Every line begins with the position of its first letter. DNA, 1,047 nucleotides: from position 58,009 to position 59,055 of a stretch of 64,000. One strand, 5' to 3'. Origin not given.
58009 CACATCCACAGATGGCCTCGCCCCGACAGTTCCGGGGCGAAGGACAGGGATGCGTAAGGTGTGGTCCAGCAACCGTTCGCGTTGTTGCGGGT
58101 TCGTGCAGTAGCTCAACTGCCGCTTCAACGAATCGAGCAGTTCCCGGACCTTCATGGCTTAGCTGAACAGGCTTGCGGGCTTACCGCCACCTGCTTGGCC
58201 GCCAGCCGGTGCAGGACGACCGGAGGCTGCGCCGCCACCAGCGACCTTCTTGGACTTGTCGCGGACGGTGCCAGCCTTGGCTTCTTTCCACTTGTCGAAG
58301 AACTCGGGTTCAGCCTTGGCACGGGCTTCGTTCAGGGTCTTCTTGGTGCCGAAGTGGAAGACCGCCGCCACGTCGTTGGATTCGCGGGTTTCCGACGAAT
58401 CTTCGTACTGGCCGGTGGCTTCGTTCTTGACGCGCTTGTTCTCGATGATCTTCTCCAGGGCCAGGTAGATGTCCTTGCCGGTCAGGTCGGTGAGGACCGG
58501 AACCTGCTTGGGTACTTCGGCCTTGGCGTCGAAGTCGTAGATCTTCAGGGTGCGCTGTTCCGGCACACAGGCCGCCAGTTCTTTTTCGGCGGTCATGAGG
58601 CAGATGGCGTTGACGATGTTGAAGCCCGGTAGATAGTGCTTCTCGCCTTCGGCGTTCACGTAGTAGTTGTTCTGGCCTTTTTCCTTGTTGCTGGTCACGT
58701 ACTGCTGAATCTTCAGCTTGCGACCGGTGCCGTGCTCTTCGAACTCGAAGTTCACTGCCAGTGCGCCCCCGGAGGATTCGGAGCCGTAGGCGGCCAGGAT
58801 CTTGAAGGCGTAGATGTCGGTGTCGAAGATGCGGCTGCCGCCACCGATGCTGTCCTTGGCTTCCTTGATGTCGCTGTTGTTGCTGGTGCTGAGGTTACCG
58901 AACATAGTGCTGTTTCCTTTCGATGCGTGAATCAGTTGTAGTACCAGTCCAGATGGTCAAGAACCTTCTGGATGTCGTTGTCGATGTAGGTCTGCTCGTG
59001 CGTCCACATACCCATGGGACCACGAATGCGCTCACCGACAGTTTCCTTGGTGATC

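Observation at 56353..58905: Two replication-block proteins share an SSB-style disordered tail ending in SLFS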

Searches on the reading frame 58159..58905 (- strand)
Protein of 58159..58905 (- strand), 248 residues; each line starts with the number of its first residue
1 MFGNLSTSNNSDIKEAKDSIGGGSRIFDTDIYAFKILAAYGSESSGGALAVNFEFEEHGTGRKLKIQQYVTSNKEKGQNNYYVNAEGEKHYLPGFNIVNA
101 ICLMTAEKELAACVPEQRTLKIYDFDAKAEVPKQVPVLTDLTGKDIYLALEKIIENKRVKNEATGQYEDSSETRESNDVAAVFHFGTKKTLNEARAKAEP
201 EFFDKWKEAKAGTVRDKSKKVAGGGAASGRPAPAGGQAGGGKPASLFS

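Call 4: search_protein_families(library=pfam, proteins=[window:58159-58905:-], max_evalue=0.01)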
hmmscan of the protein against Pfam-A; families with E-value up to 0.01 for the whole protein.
window:58159-58905:- (248 aa): 0 families

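Call 6: search_protein_families(library=phrogs, proteins=[window:58159-58905:-], max_evalue=0.001)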
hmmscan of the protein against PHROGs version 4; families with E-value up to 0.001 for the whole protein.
window:58159-58905:- (248 aa): 1 family
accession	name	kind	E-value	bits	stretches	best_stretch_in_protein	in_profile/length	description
phrog_743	-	DNA, RNA and nucleotide metabolism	5.4e-90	302.1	1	1-248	3-244/246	single strand DNA binding protein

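Call 10: find_homologous_proteins(query=window:58159-58905:-, max_evalue=0.001)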
Query window:58159-58905:- (248 aa): 62 proteins with E <= 0.001 among 2503 candidates.
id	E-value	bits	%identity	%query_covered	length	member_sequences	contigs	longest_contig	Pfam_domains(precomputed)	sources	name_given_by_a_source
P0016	4.2e-157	539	99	100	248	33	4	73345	-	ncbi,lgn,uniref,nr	ncbi:single strand DNA binding protein [Pseudomonas phage LIT1]|uniref:N4 gp45-like protein n=3 Tax=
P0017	1.1e-65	239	54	100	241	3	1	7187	-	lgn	-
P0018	5.8e-55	204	45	100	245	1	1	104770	-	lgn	-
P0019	6.0e-53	198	46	100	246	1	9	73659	-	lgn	-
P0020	6.2e-53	198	45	90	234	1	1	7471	-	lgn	-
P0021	1.1e-52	197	45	100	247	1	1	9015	-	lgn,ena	-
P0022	2.4e-52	196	44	95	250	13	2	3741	-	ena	-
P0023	6.1e-52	194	43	100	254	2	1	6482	-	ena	-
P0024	1.4e-51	193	44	89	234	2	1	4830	-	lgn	-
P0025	1.0e-49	187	44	97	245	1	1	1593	-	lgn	-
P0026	1.0e-49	187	42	100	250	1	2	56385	-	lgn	-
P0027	1.2e-49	187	41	89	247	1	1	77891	-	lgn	-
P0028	1.3e-49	187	41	87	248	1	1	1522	-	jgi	jgi:hypothetical protein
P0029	1.3e-49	187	43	100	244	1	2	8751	-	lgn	-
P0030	8.0e-49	184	43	99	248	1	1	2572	-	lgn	-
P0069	1.3e-35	141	37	88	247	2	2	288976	-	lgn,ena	-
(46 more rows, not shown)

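Call 17: search_dna_similar(query=window:58159-58905:-, collection=phages, mode=protein, rows=spread, max_rows=60, max_evalue=0.001)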
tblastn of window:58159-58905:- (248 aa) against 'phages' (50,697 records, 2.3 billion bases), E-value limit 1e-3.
Records with a match: 457; places in all: 459; records where one place covers at least 80% of the query: 380.
Best place of each record, by identity: >=99% 15; 95-99% 56; <60% 386.
By first word of the organism name: Pseudomonas 100; Vibrio 92; Escherichia 69; Klebsiella 29; Erwinia 21; Achromobacter 17; Rhizobium 16; Stenotrophomonas 16; Pectobacterium 14; Salmonella 11; and 22 more.
By host as written in the record: - 80; Pseudomonas aeruginosa 38; Escherichia coli 29; Klebsiella pneumoniae 14; Pseudomonas aeruginosa ATCC 27853 12; Achromobacter xylosoxidans I2BC 12; Pseudomonas aeruginosa PAO1 11; Stenotrophomonas maltophilia 9; and 120 more.
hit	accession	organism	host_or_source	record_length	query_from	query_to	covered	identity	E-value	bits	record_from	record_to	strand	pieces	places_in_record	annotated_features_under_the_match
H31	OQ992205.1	Pseudomonas phage vB_PaeP_YL2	Pseudomonas aeruginosa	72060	1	216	87%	99.1%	1e-141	443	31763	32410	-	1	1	putative single strand DNA binding protein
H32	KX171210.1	Pseudomonas phage vB_Pae1396P-5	Pseudomonas sp.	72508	1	216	87%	99.1%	2e-141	442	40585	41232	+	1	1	single-stranded DNA-binding protein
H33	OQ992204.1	Pseudomonas phage vB_PaeP_YL1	Pseudomonas aeruginosa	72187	1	216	87%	98.6%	5e-141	442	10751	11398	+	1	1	single strand DNA binding protein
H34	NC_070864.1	Pseudomonas phage PAP02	Pseudomonas aeruginosa ATCC 27853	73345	1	216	87%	98.6%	8e-141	441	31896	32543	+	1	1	hypothetical protein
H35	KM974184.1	Pseudomonas phage YH6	Pseudomonas aeruginosa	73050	1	216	87%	98.1%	2e-140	440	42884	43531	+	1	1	putative single-stranded DNA-binding protein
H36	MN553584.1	Pseudomonas phage 4phiC20-2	Pseudomonas aeruginosa PAO1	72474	1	216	87%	98.1%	8e-140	438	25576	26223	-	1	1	record has no annotation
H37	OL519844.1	Pseudomonas phage vB_PaeS_TUMS_P81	Pseudomonas aeruginosa ATCC 27853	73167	1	216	87%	97.7%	5e-140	439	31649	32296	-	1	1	hypothetical protein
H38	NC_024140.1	Pseudomonas phage vB_PaeP_C2-10_Ab09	Pseudomonas aeruginosa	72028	1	216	87%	97.7%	4e-139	436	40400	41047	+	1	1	ORF57: single strand DNA binding protein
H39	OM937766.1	Pseudomonas phage CMS1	Pseudomonas aeruginosa PAO1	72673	1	216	87%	97.7%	4e-139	436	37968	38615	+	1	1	hypothetical protein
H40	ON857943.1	Pseudomonas phage vB_PaeP_FBPa1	Pseudomonas sp.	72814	1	216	87%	96.8%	2e-137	432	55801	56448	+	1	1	hypothetical protein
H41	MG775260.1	Pseudomonas phage Littlefix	Pseudomonas sp. CT12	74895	22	216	79%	49.0%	3e-45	167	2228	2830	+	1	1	hypothetical protein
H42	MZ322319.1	Pseudomonas phage vB_Pae-PA152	Pseudomonas aeruginosa ATCC 27853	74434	9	216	84%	44.5%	6e-38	146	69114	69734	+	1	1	hypothetical protein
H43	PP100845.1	Burkholderia phage vB_BpP_HN05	Burkholderia pseudomallei BpHNBP001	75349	1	216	87%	42.4%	1e-39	150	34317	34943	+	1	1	single-stranded DNA-binding protein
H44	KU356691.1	Pseudomonas phage ZC08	Pseudomonas aeruginosa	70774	12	216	83%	43.7%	1e-43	162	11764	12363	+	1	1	hypothetical protein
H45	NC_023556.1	Achromobacter phage JWAlpha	Achromobacter xylosoxidans DSM 11852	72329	1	216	87%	40.6%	9e-41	154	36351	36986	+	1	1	single strand DNA binding protein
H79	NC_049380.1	Vibrio phage JSF3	Vibrio cholerae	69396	15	208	78%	34.7%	3e-20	95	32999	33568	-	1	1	single strand DNA binding protein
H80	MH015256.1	Ruegeria phage vB_RpoP-V13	Ruegeria pomeroyi DSS-3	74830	1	183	74%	34.9%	1e-22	102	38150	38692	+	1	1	single-strand DNA binding protein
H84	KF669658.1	Acinetobacter phage Presley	Acinetobacter baumannii M2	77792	12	215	82%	29.1%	1e-11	70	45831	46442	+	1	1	single stranded DNA-binding protein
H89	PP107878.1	Vibrio phage pVco-7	Vibrio coralliilyticus 58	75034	15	212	80%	25.9%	3e-7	57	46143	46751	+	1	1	hypothetical protein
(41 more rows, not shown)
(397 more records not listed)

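Call 22: find_related_loci(query=A1, collection=viral_contigs, flank=10000)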
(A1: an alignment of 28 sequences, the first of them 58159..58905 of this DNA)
Query A1 (248 aa) in viral_contigs; peptide patterns used: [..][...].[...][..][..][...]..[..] (x = any residue, [..] = any of these).
142 stretches matched a pattern; 123 encode a relative of the query (tblastn E <= 1e-3); the best 80 are kept; 80 distinct loci.
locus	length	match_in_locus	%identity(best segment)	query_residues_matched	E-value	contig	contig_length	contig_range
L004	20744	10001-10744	99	1-248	2e-165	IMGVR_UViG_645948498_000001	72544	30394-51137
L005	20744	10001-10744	98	1-248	5e-165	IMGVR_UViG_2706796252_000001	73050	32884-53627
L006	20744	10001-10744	98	1-248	1e-163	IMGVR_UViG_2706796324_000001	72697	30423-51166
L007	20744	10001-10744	98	1-248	1e-163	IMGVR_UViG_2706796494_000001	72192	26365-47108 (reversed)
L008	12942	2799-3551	46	1-248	3e-59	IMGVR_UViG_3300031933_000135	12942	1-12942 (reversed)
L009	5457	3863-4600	43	1-248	6e-54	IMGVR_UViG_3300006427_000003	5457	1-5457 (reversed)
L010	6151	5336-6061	44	1-247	9e-53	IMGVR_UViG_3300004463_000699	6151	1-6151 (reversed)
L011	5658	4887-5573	40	1-234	2e-51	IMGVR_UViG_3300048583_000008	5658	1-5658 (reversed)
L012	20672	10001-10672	42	1-227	3e-48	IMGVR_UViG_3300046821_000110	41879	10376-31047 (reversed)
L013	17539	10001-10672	42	1-227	3e-48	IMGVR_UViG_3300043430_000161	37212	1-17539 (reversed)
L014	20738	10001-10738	39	1-247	7e-48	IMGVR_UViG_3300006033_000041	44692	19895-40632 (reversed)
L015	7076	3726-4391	42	1-231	5e-48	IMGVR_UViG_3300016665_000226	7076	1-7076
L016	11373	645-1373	41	1-248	6e-48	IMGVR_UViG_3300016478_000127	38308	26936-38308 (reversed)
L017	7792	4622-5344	38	1-247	8e-48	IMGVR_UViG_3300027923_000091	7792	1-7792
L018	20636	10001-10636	43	1-216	3e-47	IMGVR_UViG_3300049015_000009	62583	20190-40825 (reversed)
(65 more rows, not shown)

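Call 52: search_solved_structures(query=A1, max_evalue=1)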
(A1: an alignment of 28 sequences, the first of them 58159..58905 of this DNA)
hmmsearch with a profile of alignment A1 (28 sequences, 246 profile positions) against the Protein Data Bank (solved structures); distinct sequences matched with E-value up to 1: 1.
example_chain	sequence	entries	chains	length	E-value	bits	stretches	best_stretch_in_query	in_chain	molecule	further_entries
2ew1_A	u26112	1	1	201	0.24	13.7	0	133-194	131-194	Ras-related protein Rab-30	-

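Call 74: find_encoding_contigs(protein=P0069, flank=10000, max_places=2)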
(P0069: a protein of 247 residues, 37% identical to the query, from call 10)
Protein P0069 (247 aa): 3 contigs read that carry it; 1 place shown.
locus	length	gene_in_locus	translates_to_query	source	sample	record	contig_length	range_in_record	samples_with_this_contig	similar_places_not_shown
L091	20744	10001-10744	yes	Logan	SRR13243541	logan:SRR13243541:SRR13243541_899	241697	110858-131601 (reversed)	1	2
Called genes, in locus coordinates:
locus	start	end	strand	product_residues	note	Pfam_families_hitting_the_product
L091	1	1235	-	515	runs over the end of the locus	PF09327:Phage_Tail_Tip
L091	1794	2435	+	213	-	PF02511:Thy1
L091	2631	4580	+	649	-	PF17975:RNR_Alpha (faint), PF21995:RNR-II_ins_dom (faint), PF02867:Ribonuc_red_lgC (faint)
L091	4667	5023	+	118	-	-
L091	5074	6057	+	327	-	-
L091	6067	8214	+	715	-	-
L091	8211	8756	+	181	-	PF13392:HNH_3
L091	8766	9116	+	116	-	PF19905:DUF6378 (weak)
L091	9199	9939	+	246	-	PF13479:AAA_24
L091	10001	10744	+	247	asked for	-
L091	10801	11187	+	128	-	PF13876:Phage_gp49_66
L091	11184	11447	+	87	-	-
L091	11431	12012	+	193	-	-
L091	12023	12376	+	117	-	-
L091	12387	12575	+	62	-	-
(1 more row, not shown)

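Call 75: find_encoding_contigs(protein=P0018, flank=10000, max_places=2)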
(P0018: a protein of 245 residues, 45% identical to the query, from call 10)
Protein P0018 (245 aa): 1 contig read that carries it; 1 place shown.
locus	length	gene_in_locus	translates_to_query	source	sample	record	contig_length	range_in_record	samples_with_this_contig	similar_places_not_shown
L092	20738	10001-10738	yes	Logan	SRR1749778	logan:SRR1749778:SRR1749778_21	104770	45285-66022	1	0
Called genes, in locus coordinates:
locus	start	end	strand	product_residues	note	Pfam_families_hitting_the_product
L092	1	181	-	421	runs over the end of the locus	PF09327:Phage_Tail_Tip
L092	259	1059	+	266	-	PF02511:Thy1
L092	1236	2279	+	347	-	PF00268:Ribonuc_red_sm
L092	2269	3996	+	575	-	PF00317:Ribonuc_red_lgN, PF02867:Ribonuc_red_lgC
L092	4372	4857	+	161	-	-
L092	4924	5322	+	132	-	-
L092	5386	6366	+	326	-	-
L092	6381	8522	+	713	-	-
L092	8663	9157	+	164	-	-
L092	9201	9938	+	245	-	PF13479:AAA_24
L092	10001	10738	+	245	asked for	-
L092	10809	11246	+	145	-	PF05099:TerB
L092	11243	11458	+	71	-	-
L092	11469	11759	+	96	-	-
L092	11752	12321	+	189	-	PF13876:Phage_gp49_66, PF21825:Sequestin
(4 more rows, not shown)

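Call 89: get_annotated_region(hit=H80, flank=4000)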
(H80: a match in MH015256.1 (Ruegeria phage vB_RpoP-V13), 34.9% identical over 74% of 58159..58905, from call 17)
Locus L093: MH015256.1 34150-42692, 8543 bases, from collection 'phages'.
description: Ruegeria phage vB_RpoP-V13, complete genome.
organism: Ruegeria phage vB_RpoP-V13 (NCBI taxid 2218612)
taxonomy: Viruses; Duplodnaviria; Heunggongvirae; Uroviricota; Caudoviricetes; Schitoviridae; Rhodovirinae; Pomeroyivirus; Pomeroyivirus V13
host: Ruegeria pomeroyi DSS-3; source: Inner Harbor water; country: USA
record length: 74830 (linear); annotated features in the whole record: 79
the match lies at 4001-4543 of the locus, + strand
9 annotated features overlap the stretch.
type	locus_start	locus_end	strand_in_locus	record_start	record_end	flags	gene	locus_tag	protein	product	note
CDS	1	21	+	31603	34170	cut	-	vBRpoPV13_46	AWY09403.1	DNA polymerase I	-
CDS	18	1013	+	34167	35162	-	-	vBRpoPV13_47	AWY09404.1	hypothetical protein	-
CDS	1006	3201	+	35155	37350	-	-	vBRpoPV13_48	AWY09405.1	DNA primase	-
CDS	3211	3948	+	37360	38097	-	-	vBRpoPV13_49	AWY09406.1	hypothetical protein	-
CDS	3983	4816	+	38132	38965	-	-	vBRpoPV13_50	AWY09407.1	single-strand DNA binding protein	-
CDS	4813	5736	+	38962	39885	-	-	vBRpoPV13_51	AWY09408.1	hypothetical protein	-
CDS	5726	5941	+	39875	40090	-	-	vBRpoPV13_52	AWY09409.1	hypothetical protein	-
CDS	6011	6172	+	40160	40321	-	-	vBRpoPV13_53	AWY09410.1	hypothetical protein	-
CDS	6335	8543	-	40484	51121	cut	-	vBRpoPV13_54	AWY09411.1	virion-encapsulated RNA polymerase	-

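Call 90: get_annotated_region(hit=H84, flank=4000)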
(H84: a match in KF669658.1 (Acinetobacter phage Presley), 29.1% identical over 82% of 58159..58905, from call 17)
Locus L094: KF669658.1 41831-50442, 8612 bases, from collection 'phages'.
description: Acinetobacter phage Presley, complete genome.
organism: Acinetobacter phage Presley (NCBI taxid 1406780)
taxonomy: Viruses; Duplodnaviria; Heunggongvirae; Uroviricota; Caudoviricetes; Schitoviridae; Presleyvirus; Presleyvirus presley
host: Acinetobacter baumannii M2; source: -; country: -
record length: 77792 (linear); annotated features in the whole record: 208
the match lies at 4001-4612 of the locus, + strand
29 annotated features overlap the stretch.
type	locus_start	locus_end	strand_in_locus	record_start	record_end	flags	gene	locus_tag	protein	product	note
CDS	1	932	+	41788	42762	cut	-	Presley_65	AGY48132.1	hypothetical protein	N4-like protein of unknown function (gp42)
regulatory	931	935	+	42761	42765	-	-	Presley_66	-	ribosome_binding_site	-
CDS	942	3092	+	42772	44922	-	-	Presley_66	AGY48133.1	DNA primase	-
regulatory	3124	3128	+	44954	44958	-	-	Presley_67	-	ribosome_binding_site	-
CDS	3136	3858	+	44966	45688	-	-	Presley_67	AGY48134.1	AAA ATPase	-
regulatory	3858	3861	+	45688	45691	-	-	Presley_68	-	ribosome_binding_site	-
CDS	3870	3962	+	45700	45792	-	-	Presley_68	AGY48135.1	hypothetical protein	-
regulatory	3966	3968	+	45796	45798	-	-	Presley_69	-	ribosome_binding_site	-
CDS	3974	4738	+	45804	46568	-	-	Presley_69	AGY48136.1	single stranded DNA-binding protein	-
regulatory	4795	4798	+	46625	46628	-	-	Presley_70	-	ribosome_binding_site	-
CDS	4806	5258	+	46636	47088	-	-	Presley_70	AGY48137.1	hypothetical protein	-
regulatory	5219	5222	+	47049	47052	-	-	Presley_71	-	ribosome_binding_site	-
CDS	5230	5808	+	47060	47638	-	-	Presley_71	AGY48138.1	hypothetical protein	-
regulatory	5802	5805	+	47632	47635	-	-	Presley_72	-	ribosome_binding_site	-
CDS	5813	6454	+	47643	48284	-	-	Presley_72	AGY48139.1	hypothetical protein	-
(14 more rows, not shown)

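Call 91: get_annotated_region(hit=H79, flank=4000)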
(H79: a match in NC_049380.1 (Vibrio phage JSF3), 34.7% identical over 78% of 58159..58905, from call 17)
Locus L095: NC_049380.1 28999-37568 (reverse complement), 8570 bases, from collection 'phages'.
description: Vibrio phage JSF3, complete genome.
organism: Vibrio phage JSF3 (NCBI taxid 1916111)
taxonomy: Viruses; Duplodnaviria; Heunggongvirae; Uroviricota; Caudoviricetes; Schitoviridae; Pacinivirus
host: Vibrio cholerae; source: water; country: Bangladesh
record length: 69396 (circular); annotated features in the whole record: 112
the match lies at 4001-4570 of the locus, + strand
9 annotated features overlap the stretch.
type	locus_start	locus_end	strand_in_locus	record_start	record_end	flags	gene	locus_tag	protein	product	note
CDS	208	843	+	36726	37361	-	-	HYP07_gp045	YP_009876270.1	HNH endonuclease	HNH homing endonuclease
CDS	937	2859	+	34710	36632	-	-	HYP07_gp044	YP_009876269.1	DNA primase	DNA primase, phage associated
CDS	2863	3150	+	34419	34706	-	-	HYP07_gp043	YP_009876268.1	hypothetical protein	-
CDS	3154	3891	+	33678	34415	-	-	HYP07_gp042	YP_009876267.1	Sak4-like ssDNA annealing protein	Phage protein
CDS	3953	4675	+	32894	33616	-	-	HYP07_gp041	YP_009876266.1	single strand DNA binding protein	Phage protein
CDS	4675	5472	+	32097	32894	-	-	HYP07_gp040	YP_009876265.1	RusA-like Holliday junction resolvase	Phage protein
CDS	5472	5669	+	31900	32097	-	-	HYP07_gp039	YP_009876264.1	hypothetical protein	-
CDS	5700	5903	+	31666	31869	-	-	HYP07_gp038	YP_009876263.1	hypothetical protein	-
CDS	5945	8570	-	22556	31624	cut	-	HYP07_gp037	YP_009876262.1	virion RNA polymerase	ribonucleaseE/ N4 gp50 like protein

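Call 92: get_annotated_region(hit=H89, flank=4000)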
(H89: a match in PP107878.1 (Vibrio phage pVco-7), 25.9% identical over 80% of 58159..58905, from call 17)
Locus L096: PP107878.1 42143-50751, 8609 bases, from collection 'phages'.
description: Vibrio phage pVco-7, complete genome.
organism: Vibrio phage pVco-7 (NCBI taxid 3116921)
taxonomy: Viruses; Duplodnaviria; Heunggongvirae; Uroviricota; Caudoviricetes; Schitoviridae
host: Vibrio coralliilyticus 58; source: oyster hatchery; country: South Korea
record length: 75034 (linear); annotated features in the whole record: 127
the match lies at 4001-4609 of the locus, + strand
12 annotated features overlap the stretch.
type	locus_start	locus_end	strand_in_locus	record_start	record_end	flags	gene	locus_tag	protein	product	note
CDS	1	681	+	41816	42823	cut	-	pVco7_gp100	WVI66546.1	hypothetical protein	-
CDS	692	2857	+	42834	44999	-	-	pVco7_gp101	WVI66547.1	DNA primase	P4 type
CDS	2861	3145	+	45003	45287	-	-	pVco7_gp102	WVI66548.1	hypothetical protein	-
CDS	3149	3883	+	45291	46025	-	-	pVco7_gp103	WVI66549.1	hypothetical protein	-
CDS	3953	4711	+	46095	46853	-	-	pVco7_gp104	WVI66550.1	hypothetical protein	-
CDS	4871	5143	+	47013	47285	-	-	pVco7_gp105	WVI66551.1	hypothetical protein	-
CDS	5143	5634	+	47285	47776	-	-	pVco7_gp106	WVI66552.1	hypothetical protein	-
CDS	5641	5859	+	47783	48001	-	-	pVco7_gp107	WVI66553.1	hypothetical protein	-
CDS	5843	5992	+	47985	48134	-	-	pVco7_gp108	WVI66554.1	hypothetical protein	-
CDS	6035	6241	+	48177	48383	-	-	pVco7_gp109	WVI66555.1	hypothetical protein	-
CDS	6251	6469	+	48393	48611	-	-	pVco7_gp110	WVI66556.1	hypothetical protein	-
CDS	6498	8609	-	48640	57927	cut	-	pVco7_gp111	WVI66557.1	hypothetical protein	-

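Call 93: get_annotated_region(hit=H42, flank=4000)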
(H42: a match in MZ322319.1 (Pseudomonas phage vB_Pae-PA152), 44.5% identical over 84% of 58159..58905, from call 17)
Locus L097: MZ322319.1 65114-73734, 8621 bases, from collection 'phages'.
description: Pseudomonas phage vB_Pae-PA152, complete genome.
organism: Pseudomonas phage vB_Pae-PA152 (NCBI taxid 2851029)
taxonomy: Viruses; Duplodnaviria; Heunggongvirae; Uroviricota; Caudoviricetes; Schitoviridae; Migulavirinae; Luzseptimavirus
host: Pseudomonas aeruginosa ATCC 27853; source: Drain water; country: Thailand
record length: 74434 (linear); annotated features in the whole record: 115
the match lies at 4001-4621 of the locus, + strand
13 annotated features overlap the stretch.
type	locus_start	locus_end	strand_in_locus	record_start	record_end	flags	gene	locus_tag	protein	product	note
CDS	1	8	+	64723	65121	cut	-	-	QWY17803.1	hypothetical protein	-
CDS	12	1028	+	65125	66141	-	-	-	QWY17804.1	hypothetical protein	N4 gp42-like protein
CDS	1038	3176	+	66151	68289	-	-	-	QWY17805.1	DNA primase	-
CDS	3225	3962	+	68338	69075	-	-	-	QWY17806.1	hypothetical protein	N4 gp44-like protein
CDS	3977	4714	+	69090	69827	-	-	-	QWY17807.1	hypothetical protein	N4 gp45-like protein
CDS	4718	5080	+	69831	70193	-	-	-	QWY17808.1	hypothetical protein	-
CDS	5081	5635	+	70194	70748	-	-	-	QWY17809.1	hypothetical protein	N4 gp46-like protein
CDS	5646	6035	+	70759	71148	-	-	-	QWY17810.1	hypothetical protein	-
CDS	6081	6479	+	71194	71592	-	-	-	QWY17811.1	hypothetical protein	-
CDS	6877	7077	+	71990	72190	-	-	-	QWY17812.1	hypothetical protein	-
CDS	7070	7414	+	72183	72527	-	-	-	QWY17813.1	hypothetical protein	-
CDS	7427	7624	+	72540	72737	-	-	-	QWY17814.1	hypothetical protein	-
CDS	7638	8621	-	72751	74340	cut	-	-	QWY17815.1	hypothetical protein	N4 gp50-like protein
